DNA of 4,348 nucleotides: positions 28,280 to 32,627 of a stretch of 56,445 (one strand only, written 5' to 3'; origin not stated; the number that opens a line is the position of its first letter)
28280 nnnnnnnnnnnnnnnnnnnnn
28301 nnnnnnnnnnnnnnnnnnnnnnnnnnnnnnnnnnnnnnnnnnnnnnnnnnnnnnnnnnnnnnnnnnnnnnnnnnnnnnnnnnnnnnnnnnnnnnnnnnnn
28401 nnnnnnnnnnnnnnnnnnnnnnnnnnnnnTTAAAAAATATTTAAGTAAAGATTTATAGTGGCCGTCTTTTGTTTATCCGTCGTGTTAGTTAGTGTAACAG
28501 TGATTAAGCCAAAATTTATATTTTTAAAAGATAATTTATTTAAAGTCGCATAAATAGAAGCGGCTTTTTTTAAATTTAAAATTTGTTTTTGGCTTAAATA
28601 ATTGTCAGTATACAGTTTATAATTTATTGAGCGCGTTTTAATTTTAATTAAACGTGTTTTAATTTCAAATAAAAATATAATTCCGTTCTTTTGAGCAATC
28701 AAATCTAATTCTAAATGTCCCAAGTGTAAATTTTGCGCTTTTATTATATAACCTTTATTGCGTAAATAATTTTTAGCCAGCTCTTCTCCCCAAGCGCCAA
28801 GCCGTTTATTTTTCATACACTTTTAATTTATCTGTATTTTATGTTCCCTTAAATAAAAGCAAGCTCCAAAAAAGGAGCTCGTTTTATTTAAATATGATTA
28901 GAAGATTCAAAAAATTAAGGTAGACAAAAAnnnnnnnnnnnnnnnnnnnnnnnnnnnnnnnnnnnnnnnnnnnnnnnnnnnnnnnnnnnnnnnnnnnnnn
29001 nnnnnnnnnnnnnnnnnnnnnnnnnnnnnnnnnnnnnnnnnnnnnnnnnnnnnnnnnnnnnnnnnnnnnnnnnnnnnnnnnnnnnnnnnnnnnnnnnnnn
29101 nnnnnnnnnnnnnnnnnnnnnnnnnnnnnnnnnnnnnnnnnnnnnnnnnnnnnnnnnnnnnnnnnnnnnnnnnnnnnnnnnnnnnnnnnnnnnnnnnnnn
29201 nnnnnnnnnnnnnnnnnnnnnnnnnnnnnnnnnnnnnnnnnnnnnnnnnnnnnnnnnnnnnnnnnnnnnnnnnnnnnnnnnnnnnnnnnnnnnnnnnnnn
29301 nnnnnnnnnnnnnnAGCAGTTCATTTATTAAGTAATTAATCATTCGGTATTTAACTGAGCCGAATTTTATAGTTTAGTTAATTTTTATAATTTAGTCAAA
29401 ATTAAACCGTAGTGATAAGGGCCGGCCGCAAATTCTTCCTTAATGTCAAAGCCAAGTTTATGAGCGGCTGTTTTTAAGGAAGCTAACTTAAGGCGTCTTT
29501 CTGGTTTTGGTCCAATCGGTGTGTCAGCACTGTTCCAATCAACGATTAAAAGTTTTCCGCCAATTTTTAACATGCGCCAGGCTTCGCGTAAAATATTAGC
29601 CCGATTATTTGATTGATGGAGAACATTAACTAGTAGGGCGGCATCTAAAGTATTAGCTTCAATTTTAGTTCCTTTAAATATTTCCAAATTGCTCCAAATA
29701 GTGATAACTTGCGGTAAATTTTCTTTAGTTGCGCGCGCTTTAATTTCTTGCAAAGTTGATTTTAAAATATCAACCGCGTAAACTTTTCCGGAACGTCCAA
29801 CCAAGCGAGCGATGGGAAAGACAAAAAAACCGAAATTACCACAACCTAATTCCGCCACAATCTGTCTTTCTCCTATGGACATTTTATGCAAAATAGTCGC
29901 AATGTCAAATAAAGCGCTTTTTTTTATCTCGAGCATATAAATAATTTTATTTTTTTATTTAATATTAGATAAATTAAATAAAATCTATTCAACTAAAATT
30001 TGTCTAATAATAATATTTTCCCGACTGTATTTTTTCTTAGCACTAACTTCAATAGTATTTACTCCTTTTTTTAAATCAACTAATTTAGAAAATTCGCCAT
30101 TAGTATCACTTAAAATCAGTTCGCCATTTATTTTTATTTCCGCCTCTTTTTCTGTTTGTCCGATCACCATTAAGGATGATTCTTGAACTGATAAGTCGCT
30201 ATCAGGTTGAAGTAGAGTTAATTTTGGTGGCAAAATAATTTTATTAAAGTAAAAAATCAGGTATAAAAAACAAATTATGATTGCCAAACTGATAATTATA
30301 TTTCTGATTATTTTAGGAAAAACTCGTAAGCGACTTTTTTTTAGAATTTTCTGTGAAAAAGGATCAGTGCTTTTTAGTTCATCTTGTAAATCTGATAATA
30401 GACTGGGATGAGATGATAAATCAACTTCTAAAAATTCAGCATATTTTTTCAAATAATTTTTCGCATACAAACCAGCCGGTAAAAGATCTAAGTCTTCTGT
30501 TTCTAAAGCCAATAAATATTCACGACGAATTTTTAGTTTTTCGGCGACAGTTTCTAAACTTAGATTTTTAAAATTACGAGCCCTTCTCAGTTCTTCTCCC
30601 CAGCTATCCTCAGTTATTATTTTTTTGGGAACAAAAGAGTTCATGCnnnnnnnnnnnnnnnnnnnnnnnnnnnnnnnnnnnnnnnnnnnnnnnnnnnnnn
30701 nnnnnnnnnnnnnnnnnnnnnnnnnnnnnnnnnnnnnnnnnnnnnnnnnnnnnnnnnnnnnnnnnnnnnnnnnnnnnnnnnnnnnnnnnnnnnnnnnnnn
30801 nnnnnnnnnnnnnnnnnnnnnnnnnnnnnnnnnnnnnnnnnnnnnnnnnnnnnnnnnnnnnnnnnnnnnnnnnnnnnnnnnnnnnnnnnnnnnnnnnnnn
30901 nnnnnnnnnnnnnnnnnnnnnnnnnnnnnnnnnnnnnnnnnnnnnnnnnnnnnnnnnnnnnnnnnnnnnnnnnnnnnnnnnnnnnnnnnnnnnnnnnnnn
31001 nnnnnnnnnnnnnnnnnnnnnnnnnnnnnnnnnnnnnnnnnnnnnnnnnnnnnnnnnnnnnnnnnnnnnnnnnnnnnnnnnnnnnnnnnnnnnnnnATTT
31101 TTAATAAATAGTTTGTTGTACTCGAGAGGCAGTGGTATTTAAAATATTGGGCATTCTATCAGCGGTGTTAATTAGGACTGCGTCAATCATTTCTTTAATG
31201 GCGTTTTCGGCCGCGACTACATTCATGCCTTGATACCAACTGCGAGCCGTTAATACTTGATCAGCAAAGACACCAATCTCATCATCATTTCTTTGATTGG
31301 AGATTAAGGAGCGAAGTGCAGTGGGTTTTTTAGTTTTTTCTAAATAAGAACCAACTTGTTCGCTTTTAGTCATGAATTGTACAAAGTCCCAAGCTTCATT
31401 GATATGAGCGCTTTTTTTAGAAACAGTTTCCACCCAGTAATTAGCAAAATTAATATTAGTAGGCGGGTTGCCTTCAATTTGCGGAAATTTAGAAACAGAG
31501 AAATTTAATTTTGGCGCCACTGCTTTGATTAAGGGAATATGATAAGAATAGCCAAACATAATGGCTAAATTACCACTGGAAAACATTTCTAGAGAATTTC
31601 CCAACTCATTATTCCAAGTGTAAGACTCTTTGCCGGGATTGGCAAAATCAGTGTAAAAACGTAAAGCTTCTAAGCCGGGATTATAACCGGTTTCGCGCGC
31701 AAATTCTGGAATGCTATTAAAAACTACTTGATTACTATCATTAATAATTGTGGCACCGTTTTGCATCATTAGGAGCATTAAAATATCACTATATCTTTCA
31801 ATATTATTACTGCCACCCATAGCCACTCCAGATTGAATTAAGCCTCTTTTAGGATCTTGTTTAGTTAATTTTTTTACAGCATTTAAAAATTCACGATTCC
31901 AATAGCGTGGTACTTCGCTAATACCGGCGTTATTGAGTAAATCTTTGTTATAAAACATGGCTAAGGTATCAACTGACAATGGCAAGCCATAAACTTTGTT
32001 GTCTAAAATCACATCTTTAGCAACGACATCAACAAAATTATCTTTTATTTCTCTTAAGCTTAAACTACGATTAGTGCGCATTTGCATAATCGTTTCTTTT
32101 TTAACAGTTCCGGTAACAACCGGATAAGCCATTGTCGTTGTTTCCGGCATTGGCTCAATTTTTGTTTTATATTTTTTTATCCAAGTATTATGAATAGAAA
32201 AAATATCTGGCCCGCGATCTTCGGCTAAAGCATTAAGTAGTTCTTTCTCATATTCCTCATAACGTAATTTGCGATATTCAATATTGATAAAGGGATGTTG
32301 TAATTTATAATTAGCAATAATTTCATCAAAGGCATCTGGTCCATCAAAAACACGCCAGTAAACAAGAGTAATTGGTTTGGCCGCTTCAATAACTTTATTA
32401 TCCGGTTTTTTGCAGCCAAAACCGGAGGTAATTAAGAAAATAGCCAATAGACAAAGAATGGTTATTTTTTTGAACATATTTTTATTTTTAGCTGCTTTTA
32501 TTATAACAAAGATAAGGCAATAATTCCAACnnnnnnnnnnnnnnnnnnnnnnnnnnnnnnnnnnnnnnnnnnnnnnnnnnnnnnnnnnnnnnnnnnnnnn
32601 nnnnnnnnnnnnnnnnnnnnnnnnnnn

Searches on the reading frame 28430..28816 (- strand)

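Call 7: search_protein_families(library=pfam, proteins=[window:28430-28816:-], max_evalue=0.01)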
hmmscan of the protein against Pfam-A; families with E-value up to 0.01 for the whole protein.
window:28430-28816:- (128 aa): 2 families
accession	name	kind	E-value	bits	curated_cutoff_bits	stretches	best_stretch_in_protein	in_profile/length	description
PF02021.23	UPF0102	-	2e-11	44.5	23.6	1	10-94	1-72/80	Uncharacterised protein family UPF0102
PF08378.17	NERD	-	7.4e-05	23.7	22.1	1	7-72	2-72/111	Nuclease-related domain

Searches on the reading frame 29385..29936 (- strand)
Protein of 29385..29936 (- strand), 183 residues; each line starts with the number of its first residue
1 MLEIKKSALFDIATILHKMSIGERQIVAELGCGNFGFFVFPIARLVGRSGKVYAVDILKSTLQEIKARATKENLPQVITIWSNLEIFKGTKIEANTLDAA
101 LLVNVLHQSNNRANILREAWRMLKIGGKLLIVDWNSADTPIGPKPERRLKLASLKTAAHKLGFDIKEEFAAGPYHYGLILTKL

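Call 8: search_protein_families(library=pfam, proteins=[window:29385-29936:-], max_evalue=0.01)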
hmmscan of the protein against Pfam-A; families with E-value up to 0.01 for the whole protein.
window:29385-29936:- (183 aa): 9 families
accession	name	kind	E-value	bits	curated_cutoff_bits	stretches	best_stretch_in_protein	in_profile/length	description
PF08241.18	Methyltransf_11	-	2.9e-12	47.5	21.2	1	29-131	2-95/95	Methyltransferase domain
PF13847.12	Methyltransf_31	-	1.9e-11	44.3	27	1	27-135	7-113/145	Methyltransferase domain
PF13649.12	Methyltransf_25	-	4.2e-10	40.6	27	1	27-127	1-97/97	Methyltransferase domain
PF01209.24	Ubie_methyltran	-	8.4e-09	35.5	20.1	1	26-137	50-157/233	ubiE/COQ5 methyltransferase family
PF08242.18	Methyltransf_12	-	1.4e-07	32.6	30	1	29-129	2-98/98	Methyltransferase domain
PF13578.12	Methyltransf_24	-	0.00059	21.1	26.3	1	29-131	2-102/105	Methyltransferase domain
PF05148.21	Methyltransf_8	-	0.001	19.4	27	0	93-166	119-181/219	Hypothetical methyltransferase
PF05175.20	MTS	-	0.0013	18.9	23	1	16-133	24-140/170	Methyltransferase small domain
PF13489.12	Methyltransf_23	-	0.0021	18.2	27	1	16-145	13-124/164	Methyltransferase domain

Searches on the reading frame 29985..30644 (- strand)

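Call 8: search_protein_families(library=pfam, proteins=[window:29985-30644:-], max_evalue=0.01)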
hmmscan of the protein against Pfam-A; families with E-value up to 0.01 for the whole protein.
window:29985-30644:- (219 aa): 4 families
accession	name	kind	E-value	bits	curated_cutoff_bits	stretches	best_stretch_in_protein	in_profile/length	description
PF13413.12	HTH_25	-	1.5e-18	66.8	24.6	1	19-75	2-58/62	Helix-turn-helix domain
PF09136.16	Glucodextran_B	-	1.2e-09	38.4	27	1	140-217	1-80/83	Glucodextranase, domain B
PF12844.13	HTH_19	-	2.3e-07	31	30.2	1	16-75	1-54/64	Helix-turn-helix domain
PF01381.28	HTH_3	-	0.0088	16.5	23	0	19-49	1-31/55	Helix-turn-helix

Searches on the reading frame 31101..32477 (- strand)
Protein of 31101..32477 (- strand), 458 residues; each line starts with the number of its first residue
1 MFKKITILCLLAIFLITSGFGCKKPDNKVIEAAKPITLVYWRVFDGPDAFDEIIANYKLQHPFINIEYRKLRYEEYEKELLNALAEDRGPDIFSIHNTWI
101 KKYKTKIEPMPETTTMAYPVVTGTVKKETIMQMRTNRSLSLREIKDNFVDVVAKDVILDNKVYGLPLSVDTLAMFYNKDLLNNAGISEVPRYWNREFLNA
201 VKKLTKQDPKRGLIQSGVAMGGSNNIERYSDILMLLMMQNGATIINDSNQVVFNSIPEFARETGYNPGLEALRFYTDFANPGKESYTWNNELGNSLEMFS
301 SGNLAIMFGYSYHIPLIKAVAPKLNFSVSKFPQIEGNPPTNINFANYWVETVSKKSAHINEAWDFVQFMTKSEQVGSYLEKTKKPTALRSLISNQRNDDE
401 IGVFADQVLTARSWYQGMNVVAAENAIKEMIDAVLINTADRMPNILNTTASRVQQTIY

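Call 8: search_protein_families(library=pfam, proteins=[window:31101-32477:-], max_evalue=0.01)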
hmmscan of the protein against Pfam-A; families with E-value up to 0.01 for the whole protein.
window:31101-32477:- (458 aa): 2 families
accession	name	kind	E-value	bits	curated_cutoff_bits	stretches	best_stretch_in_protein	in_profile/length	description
PF01547.30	SBP_bac_1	-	8.9e-30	105.2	26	1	47-374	5-305/307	Bacterial extracellular solute-binding protein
PF13416.11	SBP_bac_8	-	1.8e-19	71.1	27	1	53-387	2-261/279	Bacterial extracellular solute-binding protein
